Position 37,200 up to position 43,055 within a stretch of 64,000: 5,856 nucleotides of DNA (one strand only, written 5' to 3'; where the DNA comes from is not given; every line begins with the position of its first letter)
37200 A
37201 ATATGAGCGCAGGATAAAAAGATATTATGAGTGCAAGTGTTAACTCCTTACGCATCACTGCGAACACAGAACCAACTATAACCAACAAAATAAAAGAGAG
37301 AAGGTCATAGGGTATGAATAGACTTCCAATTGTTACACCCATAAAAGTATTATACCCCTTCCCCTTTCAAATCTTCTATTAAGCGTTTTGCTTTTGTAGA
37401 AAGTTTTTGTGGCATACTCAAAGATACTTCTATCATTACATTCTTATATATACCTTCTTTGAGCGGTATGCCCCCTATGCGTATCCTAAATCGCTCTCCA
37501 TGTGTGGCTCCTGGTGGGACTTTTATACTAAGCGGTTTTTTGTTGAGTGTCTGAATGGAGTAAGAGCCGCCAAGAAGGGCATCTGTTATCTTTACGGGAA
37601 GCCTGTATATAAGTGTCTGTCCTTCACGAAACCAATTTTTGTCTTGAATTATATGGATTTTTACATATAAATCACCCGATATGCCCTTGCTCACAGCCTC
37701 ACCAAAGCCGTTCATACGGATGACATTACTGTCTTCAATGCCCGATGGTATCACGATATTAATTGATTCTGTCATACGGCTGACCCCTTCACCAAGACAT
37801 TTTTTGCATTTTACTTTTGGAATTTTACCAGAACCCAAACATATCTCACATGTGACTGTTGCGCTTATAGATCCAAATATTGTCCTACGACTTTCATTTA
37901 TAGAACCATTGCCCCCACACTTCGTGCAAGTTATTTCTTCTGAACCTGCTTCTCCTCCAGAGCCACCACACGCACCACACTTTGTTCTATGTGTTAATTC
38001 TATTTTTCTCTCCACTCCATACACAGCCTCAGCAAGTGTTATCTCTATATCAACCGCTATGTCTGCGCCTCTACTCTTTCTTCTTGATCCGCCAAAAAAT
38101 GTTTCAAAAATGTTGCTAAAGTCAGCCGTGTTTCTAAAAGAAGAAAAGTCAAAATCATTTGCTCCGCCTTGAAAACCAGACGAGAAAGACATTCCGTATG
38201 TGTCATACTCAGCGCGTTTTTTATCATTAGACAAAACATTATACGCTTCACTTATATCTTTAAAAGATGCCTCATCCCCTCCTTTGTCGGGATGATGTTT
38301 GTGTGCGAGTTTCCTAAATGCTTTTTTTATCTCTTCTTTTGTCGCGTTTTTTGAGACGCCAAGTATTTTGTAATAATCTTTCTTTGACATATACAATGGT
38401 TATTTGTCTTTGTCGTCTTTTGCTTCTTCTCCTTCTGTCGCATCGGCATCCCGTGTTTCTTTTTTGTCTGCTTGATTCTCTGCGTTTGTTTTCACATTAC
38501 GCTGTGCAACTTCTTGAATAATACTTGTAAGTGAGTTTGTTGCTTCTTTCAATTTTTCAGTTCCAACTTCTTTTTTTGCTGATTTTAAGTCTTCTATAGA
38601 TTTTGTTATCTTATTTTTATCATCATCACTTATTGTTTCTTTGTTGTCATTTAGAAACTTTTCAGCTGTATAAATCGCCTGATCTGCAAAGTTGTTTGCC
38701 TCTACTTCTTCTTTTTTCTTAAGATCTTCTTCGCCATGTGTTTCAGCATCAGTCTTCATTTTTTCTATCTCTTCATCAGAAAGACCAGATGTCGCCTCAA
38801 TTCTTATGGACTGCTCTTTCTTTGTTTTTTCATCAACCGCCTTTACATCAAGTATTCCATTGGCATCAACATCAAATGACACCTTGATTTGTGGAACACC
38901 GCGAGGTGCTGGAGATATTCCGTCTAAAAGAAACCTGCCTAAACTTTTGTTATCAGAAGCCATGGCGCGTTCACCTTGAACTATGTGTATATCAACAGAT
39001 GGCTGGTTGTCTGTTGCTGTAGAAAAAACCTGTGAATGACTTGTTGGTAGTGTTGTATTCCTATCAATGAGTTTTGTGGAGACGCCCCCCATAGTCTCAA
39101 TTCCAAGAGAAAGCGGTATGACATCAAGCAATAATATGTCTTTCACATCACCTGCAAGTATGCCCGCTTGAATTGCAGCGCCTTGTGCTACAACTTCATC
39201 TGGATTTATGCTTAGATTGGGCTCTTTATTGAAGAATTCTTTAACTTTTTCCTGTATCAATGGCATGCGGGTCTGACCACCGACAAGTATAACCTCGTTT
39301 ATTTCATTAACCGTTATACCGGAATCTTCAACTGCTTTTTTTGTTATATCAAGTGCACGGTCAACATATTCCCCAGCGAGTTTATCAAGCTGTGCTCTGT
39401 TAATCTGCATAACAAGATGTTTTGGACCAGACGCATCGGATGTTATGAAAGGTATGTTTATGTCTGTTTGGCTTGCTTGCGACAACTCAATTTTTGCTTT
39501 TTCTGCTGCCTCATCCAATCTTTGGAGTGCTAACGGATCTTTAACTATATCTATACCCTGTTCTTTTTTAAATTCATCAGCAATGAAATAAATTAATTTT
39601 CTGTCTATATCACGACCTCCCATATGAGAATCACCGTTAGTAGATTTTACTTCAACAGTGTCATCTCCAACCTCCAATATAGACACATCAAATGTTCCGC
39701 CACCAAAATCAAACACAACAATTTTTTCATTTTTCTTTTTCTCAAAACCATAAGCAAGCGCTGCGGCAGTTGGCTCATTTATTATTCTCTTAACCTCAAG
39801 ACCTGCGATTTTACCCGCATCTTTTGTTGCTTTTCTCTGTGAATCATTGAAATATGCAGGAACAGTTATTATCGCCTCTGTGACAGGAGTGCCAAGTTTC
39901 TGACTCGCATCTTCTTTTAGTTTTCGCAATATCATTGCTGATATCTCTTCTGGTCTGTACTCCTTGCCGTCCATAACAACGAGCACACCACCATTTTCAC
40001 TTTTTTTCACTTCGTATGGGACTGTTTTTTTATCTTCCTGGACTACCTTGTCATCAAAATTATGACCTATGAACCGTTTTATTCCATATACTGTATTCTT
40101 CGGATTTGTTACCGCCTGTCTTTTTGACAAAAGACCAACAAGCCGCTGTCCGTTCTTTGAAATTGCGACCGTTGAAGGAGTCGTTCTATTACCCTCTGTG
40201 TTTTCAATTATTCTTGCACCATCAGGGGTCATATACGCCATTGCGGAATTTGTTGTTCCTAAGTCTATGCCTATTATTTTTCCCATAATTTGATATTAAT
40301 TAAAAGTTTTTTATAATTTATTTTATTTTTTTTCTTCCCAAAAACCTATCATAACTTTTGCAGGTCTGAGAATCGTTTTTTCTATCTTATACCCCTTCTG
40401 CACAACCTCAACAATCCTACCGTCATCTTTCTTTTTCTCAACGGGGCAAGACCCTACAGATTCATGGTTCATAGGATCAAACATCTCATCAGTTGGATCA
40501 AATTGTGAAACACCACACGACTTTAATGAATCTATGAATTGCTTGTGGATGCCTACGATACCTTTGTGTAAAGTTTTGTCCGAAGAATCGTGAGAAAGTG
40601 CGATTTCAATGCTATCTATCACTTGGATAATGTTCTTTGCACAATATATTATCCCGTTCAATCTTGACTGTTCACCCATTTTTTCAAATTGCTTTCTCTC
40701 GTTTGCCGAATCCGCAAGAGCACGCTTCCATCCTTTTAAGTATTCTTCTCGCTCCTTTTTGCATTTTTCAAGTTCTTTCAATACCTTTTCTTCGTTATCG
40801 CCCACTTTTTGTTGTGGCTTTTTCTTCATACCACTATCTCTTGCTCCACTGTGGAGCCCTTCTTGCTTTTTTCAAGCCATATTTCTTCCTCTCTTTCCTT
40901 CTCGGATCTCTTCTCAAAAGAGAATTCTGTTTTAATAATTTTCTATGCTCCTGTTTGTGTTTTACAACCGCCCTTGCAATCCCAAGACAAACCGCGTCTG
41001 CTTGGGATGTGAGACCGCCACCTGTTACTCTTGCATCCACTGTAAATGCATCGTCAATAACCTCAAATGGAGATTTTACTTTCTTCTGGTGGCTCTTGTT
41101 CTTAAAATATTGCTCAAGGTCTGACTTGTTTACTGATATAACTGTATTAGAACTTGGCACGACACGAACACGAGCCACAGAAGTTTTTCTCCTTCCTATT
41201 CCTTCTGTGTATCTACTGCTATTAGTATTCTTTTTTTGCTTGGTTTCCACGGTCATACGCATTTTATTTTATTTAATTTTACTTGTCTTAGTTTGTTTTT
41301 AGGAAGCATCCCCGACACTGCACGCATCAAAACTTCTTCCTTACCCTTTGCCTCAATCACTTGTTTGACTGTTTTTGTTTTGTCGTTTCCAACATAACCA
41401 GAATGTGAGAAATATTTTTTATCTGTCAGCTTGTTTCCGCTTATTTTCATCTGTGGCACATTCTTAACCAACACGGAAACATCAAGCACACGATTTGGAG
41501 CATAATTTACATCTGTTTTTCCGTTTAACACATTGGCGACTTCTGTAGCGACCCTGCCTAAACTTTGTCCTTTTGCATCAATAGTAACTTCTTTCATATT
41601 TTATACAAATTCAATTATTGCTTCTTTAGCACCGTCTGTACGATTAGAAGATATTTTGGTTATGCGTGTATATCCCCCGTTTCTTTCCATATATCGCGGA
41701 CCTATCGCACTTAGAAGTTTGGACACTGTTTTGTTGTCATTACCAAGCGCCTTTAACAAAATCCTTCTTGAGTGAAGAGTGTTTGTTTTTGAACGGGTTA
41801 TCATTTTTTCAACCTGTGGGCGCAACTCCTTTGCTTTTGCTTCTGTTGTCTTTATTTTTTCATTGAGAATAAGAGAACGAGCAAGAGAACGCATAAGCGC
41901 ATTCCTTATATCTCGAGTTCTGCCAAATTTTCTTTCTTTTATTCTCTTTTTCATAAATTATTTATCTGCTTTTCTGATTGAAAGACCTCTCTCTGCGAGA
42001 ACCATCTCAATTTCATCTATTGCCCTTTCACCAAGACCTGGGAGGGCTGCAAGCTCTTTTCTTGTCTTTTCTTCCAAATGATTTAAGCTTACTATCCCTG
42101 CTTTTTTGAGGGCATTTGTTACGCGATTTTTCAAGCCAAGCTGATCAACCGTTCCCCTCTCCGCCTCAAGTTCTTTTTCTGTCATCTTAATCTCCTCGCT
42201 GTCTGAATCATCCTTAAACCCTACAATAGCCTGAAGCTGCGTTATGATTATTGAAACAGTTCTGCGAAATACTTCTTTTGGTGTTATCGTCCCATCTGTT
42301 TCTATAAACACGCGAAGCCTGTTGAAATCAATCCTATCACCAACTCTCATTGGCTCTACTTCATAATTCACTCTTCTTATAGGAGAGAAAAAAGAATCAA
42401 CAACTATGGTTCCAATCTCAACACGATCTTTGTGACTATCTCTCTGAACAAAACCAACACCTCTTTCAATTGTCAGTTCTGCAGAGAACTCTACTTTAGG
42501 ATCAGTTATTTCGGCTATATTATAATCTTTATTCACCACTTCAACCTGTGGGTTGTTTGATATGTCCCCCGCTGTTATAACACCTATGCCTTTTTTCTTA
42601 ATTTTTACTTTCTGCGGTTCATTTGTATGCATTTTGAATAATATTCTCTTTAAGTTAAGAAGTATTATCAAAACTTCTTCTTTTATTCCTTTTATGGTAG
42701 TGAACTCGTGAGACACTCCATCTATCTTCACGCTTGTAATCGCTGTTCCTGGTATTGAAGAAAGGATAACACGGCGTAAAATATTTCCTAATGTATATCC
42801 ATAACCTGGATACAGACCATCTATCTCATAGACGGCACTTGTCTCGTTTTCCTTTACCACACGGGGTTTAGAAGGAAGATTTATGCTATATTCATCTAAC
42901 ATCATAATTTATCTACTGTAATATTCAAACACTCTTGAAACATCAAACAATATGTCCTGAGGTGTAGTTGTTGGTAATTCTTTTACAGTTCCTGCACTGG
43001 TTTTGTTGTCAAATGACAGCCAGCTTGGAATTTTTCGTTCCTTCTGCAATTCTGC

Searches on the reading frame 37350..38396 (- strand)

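Call 74: search_protein_families(library=pfam, proteins=[window:37350-38396:-], max_evalue=0.00001)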
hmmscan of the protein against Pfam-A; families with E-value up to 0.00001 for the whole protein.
window:37350-38396:- (348 aa): 3 families
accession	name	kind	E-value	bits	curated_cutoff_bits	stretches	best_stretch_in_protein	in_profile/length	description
PF01556.23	DnaJ_C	-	4.5e-30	105.1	26.6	1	114-329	2-152/152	DnaJ C terminal domain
PF00226.36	DnaJ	-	8e-24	84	27.8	1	7-65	1-63/63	DnaJ domain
PF00684.25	DnaJ_CXXCXGXG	-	1.8e-11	44.6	32.7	1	140-204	1-65/65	DnaJ central domain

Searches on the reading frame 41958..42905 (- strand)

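Call 74: search_protein_families(library=pfam, proteins=[window:41958-42905:-], max_evalue=0.00001)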
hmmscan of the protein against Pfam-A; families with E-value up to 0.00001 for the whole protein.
window:41958-42905:- (315 aa): 3 families
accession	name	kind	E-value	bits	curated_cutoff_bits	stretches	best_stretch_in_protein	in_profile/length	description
PF01000.31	RNA_pol_A_bac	-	4.6e-27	95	33.9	1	59-174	1-119/119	RNA polymerase Rpb3/RpoA insert domain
PF01193.29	RNA_pol_L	-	2e-17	63.1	24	1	33-224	5-74/74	RNA polymerase Rpb3/Rpb11 dimerisation domain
PF03118.21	RNA_pol_A_CTD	-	7.2e-11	42.1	23.8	1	243-305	5-67/67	Bacterial RNA polymerase, alpha chain C terminal domain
